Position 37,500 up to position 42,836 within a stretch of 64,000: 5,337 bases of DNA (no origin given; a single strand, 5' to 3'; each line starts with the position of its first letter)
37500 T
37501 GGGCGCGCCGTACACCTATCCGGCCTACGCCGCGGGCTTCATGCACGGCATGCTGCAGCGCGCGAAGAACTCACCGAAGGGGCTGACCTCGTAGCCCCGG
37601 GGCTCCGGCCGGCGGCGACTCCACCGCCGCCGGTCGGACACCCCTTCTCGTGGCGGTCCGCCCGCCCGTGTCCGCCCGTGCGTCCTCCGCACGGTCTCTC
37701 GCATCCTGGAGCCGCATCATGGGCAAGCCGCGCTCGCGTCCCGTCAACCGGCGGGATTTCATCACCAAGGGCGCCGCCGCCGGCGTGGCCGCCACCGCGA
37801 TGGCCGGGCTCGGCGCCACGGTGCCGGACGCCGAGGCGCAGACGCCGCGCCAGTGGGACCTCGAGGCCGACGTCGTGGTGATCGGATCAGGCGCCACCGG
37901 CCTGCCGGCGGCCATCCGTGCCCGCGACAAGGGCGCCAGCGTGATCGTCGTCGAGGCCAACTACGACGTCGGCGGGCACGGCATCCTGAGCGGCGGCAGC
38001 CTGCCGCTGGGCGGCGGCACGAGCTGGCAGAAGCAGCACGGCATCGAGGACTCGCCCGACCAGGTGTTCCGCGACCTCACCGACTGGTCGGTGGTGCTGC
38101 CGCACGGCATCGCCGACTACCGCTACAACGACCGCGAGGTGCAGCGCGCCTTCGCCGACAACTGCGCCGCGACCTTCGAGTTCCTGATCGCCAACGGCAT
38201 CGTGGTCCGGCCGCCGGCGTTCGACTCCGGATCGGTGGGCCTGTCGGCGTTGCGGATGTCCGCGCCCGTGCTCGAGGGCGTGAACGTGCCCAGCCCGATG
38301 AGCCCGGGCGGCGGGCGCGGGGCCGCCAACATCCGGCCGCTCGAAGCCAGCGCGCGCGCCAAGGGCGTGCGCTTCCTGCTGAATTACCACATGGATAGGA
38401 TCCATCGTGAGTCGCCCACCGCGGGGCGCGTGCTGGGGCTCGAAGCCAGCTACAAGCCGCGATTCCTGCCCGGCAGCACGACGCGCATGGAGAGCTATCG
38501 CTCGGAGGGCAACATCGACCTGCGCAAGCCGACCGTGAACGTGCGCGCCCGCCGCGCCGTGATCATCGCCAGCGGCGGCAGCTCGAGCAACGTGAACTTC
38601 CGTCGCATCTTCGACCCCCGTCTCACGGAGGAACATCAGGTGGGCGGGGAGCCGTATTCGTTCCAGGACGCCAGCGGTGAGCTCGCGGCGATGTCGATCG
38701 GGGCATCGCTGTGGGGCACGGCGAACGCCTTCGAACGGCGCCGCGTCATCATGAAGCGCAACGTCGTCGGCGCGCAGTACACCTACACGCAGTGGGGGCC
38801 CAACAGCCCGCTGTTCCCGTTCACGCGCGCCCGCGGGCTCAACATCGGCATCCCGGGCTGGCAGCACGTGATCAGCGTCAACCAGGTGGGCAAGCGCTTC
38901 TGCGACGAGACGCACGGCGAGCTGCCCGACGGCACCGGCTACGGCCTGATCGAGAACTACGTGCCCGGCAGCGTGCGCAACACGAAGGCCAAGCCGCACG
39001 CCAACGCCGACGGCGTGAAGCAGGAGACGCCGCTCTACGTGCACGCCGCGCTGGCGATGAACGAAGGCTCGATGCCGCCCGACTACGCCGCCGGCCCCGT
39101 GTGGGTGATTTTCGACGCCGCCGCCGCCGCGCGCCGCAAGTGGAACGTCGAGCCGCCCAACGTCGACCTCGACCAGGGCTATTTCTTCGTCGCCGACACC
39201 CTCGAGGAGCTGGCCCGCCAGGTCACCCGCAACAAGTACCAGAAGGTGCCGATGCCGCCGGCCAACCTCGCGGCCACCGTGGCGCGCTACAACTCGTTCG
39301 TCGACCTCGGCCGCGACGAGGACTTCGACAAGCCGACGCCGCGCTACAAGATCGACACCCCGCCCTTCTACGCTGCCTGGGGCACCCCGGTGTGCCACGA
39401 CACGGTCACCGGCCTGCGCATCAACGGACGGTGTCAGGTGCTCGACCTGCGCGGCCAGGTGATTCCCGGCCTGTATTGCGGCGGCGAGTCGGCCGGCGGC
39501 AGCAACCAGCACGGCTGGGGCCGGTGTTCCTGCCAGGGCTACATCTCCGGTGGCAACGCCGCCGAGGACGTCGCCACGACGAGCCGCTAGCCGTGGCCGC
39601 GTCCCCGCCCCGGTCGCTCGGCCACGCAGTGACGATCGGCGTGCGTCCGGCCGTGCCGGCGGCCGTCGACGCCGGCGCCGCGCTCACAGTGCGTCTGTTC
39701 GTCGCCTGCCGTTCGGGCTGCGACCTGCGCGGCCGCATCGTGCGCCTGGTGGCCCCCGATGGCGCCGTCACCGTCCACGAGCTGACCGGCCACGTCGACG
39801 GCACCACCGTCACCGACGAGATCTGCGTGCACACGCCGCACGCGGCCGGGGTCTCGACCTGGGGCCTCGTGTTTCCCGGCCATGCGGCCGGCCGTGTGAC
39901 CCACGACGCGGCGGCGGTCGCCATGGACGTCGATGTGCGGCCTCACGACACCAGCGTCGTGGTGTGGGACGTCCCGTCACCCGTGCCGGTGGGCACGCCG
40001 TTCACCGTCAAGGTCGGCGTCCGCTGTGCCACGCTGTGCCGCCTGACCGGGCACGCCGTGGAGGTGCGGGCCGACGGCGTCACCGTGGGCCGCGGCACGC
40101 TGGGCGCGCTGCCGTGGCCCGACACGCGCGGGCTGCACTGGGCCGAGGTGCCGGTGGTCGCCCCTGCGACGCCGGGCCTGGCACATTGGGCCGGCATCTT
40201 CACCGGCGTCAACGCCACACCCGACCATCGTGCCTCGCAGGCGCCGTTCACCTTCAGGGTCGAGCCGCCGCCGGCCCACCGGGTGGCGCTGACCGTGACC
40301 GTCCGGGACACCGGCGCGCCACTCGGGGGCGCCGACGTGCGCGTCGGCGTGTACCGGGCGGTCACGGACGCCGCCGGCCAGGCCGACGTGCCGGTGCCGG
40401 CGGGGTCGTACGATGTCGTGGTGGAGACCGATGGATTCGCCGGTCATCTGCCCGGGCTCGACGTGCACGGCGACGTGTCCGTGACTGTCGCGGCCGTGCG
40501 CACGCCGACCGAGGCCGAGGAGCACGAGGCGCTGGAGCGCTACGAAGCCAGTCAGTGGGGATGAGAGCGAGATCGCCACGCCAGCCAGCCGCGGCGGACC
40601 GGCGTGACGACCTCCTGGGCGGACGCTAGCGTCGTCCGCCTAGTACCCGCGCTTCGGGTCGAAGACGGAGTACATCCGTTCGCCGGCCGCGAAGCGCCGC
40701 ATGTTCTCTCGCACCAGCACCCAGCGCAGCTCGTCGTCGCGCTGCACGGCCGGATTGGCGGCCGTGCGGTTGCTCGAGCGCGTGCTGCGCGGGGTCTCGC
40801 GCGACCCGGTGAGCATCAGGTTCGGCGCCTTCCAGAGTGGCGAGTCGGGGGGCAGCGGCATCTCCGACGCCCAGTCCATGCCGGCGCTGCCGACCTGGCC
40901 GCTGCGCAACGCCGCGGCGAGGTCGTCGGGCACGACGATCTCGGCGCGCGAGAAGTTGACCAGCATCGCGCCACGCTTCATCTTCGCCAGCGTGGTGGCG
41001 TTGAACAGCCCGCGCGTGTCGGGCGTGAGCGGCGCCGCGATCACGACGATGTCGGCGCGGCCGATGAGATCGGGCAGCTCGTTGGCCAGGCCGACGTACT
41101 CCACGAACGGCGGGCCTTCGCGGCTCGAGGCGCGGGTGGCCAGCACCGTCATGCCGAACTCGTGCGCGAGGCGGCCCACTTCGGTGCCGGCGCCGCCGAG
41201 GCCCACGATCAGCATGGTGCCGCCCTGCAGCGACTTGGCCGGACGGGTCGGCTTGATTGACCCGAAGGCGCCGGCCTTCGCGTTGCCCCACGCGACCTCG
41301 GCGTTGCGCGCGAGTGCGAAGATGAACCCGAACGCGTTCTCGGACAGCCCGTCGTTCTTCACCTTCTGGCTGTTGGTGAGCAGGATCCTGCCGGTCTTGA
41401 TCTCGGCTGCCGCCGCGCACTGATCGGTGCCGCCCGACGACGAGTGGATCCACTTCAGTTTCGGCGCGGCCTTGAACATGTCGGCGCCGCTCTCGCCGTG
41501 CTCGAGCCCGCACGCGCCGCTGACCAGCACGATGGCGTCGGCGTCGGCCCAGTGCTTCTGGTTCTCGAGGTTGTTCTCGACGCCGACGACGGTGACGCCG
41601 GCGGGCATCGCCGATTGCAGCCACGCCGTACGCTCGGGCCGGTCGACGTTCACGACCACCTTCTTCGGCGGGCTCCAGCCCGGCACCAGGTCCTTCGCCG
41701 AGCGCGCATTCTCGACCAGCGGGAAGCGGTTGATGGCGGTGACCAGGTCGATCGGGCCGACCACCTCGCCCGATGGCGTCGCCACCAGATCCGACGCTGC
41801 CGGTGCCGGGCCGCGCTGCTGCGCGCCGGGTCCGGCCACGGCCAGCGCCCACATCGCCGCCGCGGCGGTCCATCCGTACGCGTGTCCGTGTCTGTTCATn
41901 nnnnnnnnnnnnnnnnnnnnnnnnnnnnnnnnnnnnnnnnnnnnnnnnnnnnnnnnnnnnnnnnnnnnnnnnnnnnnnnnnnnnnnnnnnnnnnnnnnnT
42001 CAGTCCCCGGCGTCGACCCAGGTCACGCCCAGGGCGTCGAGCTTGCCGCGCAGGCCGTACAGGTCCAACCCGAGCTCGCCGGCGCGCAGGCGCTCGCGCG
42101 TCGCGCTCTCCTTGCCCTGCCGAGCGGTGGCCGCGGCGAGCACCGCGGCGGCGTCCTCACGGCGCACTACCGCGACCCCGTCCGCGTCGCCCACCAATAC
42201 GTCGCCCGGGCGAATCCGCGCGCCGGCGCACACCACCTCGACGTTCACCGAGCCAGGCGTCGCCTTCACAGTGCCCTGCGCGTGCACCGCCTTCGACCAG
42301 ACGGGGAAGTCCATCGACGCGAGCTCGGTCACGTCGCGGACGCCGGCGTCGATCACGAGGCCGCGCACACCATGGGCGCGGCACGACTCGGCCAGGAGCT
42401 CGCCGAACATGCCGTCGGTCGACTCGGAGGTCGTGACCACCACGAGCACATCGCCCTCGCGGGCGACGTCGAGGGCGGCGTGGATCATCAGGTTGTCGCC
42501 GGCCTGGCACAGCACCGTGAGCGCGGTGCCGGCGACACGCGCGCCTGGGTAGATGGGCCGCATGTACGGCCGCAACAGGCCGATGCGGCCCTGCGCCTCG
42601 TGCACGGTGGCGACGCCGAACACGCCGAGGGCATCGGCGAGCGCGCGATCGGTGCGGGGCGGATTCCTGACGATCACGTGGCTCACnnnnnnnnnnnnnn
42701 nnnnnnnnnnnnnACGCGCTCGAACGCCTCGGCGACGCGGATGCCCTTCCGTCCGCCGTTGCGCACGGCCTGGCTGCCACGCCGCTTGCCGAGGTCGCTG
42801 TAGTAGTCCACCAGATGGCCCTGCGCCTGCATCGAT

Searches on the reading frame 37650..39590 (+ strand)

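Call 13: search_protein_families(library=pfam, proteins=[window:37650-39590:+])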
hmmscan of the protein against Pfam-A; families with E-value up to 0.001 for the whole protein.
window:37650-39590:+ (646 aa): 7 families
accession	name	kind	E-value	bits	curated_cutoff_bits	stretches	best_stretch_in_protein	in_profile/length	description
PF00890.30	FAD_binding_2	-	1.8e-35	123.4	20.4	1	74-623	1-406/414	FAD binding domain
PF12831.13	FAD_oxidored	-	1.5e-08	34.8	27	1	74-145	1-70/416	FAD dependent oxidoreductase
PF01266.30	DAO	-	7.9e-07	29.3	27.9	1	74-109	1-37/353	FAD dependent oxidoreductase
PF03486.20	HI0933_like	-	6e-06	26.3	50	1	74-116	2-44/244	HI0933-like protein Rossmann domain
PF07992.20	Pyr_redox_2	-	5e-05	23.3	26.1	1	74-104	2-32/291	Pyridine nucleotide-disulphide oxidoreductase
PF13450.12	NAD_binding_8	-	8.1e-05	23.3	21.9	1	77-110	1-34/68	NAD(P)-binding Rossmann-like domain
PF01946.23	Thi4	-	0.00054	19.7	26.2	1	71-117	16-62/235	Thi4 family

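Call 52: search_protein_families(library=ncbifam, proteins=[window:37650-39590:+], max_evalue=0.001)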
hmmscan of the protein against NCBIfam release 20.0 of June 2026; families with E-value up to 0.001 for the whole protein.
window:37650-39590:+ (646 aa): 45 families (the best 25 are shown)
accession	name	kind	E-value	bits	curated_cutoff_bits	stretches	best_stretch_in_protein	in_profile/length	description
TIGR01813.1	flavo_cyto_c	subfamily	2e-42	145.5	285.45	2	74-355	1-232/444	flavocytochrome c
NF005510.0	PRK07121.1-3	subfamily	1.9e-36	125.9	481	2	67-192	17-135/492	FAD-binding protein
NF005511.0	PRK07121.1-4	equivalog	1.2e-35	123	466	2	62-144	10-91/553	FAD-binding protein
NF009478.0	PRK12844.1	equivalog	8.5e-33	113.5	789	2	482-615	374-519/559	3-ketosteroid-delta-1-dehydrogenase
NF004789.0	PRK06134.1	subfamily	1.7e-30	106.1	747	2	64-140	4-79/581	FAD-dependent oxidoreductase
NF005509.0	PRK07121.1-2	subfamily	2.4e-27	95.7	630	2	41-180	3-141/527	FAD-binding protein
NF053717.1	VnlPnlRedVprA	equivalog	4.7e-27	94.9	600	2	507-642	347-479/481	vinyl phenol reductase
NF005512.0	PRK07121.1-5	subfamily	1.2e-26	93.3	812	2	61-191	10-131/489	FAD-binding protein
NF005064.0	PRK06481.1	equivalog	5.9e-26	91.2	542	2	485-625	352-479/506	flavocytochrome c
NF009473.0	PRK12835.1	subfamily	1.8e-25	89.5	837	2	67-181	6-120/585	FAD-binding protein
NF009477.0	PRK12843.1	equivalog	4.6e-25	88.1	758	2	63-139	7-82/578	FAD-dependent oxidoreductase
NF005882.1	PRK07843.1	equivalog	1e-24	86.9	788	2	456-616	343-519/547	3-oxosteroid 1-dehydrogenase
NF005508.0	PRK07121.1-1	equivalog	2.3e-24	85.8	537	2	62-147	10-95/497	FAD-binding protein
NF009474.0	PRK12837.1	equivalog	1e-22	80.6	675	2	483-615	338-479/513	FAD-binding protein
NF053677.1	Desat2ChcC2Cyan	equivalog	8.6e-22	77.2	900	2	74-131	2-59/558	4-oxocyclohex-2-ene-1-carboxylate 5-dehydrogenase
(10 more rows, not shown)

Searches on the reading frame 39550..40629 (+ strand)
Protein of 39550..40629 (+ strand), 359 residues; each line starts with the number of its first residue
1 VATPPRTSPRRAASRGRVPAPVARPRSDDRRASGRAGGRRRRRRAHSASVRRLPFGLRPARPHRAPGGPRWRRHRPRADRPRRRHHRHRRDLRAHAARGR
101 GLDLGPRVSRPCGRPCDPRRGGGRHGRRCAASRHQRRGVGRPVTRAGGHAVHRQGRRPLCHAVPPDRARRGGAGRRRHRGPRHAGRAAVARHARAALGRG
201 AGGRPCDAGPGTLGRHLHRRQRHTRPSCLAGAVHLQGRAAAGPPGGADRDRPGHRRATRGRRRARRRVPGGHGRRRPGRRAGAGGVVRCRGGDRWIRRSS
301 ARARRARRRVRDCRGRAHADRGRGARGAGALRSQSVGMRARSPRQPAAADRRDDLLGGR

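Call 13: search_protein_families(library=pfam, proteins=[window:39550-40629:+])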
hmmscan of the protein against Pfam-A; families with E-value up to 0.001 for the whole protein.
window:39550-40629:+ (359 aa): 0 families

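Call 52: search_protein_families(library=ncbifam, proteins=[window:39593-40564:+], max_evalue=0.001)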
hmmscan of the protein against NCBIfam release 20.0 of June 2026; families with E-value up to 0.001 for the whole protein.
window:39593-40564:+ (323 aa): 0 families

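Call 65: search_protein_families(library=pfam, proteins=[window:39593-40564:+], max_evalue=0.01)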
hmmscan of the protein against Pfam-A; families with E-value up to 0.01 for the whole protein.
window:39593-40564:+ (323 aa): 1 family
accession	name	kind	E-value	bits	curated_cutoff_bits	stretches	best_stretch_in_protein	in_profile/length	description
PF13620.12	CarboxypepD_reg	-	2.9e-07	31.2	32.3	1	233-298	2-76/82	Carboxypeptidase regulatory-like domain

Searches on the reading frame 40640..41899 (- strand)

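Call 13: search_protein_families(library=pfam, proteins=[window:40640-41899:-])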
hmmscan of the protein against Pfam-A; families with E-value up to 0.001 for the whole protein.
window:40640-41899:- (419 aa): 1 family
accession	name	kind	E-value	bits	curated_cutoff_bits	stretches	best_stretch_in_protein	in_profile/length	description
PF02826.25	2-Hacid_dh_C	-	2.8e-42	144.6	25.1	1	191-364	2-174/178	D-isomer specific 2-hydroxyacid dehydrogenase, NAD binding domain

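Call 52: search_protein_families(library=ncbifam, proteins=[window:40640-41899:-], max_evalue=0.001)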
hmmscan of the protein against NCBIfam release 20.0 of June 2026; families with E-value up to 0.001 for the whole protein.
window:40640-41899:- (419 aa): 21 families
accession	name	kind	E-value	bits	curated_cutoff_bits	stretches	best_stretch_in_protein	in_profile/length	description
NF041369.1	Dhydh_Halo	equivalog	4.9e-38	131.1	400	1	147-366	55-271/305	D-2-hydroxyacid dehydrogenase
NF005069.0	PRK06487.1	equivalog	9.1e-29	100.5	448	1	139-365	61-286/320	2-hydroxyacid dehydrogenase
NF009714.1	PRK13243.1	equivalog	7e-28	97.9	455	1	139-365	59-288/332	glyoxylate reductase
TIGR01327.1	PGDH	equivalog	3.9e-26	91.9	454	1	118-365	39-276/525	phosphoglycerate dehydrogenase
NF011938.0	PRK15409.1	equivalog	2.6e-24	85.8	492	1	102-362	23-281/324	glyoxylate/hydroxypyruvate reductase GhrB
NF005387.0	PRK06932.1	equivalog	3.1e-24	85.5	492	1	140-364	58-284/314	2-hydroxyacid dehydrogenase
NF006263.0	PRK08410.1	equivalog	5e-24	85.2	389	1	140-358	56-272/311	D-2-hydroxyacid dehydrogenase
NF005027.0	PRK06436.1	equivalog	2.5e-22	79.4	261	1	147-333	49-225/303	2-hydroxyacid dehydrogenase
NF005750.0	PRK07574.1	equivalog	1.2e-20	74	329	1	140-359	107-326/386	NAD-dependent formate dehydrogenase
NF008759.0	PRK11790.1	equivalog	9.6e-20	70.6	404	1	139-364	68-291/410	phosphoglycerate dehydrogenase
NF012013.0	PRK15469.1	equivalog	2.7e-17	62.8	403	1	230-364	140-273/312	glyoxylate/hydroxypyruvate reductase GhrA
NF000492.1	vanH_gen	exception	3.5e-14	52.6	540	1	221-342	136-250/312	D-lactate dehydrogenase VanH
NF006374.0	PRK08605.1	subfamily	5.7e-12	45.3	356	1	171-342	92-261/332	D-lactate dehydrogenase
NF000371.1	vanH_Agroup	exception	1.4e-11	44.2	700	1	221-342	141-255/322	VanH-A/VanH-Pt family D-lactate dehydrogenase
NF001309.0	PRK00257.1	equivalog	2.1e-11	43.4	434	1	222-342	112-232/379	4-phosphoerythronate dehydrogenase PdxB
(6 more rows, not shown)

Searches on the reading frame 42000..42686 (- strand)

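Call 52: search_protein_families(library=ncbifam, proteins=[window:42000-42686:-], max_evalue=0.001)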
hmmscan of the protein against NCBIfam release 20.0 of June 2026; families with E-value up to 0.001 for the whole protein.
window:42000-42686:- (228 aa): 10 families
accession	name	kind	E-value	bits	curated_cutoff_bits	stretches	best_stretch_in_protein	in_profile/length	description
NF006731.0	PRK09262.1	equivalog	4.4e-99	330.6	179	1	2-225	6-229/229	4-carboxy-4-hydroxy-2-oxoadipate aldolase/oxaloacetate decarboxylase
TIGR02798.1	ligK_PcmE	equivalog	6.4e-92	307.2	304.5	1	4-224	2-222/222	4-carboxy-4-hydroxy-2-oxoadipate aldolase/oxaloacetate decarboxylase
NF004850.0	PRK06201.1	subfamily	1.8e-54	184.6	231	1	5-204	8-207/222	hypothetical protein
NF005442.0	PRK07028.1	equivalog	1e-33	116.6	593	1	12-204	225-415/430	bifunctional hexulose-6-phosphate synthase/ribonuclease regulator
NF006093.0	PRK08245.1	subfamily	7.6e-29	100.8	208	1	68-212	78-223/240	hypothetical protein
NF009399.0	PRK12764.1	equivalog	3.5e-22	79.1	444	1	70-204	339-474/501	fumarylacetoacetate hydrolase family protein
NF006875.0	PRK09372.1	equivalog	3.9e-19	68.9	136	1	50-176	31-156/161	ribonuclease E activity regulator RraA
TIGR01935.1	NOT-MenG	subfamily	2.4e-18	66.4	123.8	1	34-173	11-149/150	RraA family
NF009134.0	PRK12487.1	equivalog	2.7e-16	59.7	196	1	52-175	33-155/161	putative 4-hydroxy-4-methyl-2-oxoglutarate aldolase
TIGR02998.1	RraA_entero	equivalog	1.8e-06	28.1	241.25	1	50-173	31-153/161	ribonuclease E activity regulator RraA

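Call 65: search_protein_families(library=pfam, proteins=[window:42000-42686:-], max_evalue=0.01)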
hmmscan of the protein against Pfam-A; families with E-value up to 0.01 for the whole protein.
window:42000-42686:- (228 aa): 1 family
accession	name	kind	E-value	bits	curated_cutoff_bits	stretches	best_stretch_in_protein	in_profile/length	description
PF03737.21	RraA-like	-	6.3e-45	153.5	24.5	1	26-173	2-152/152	Aldolase/RraA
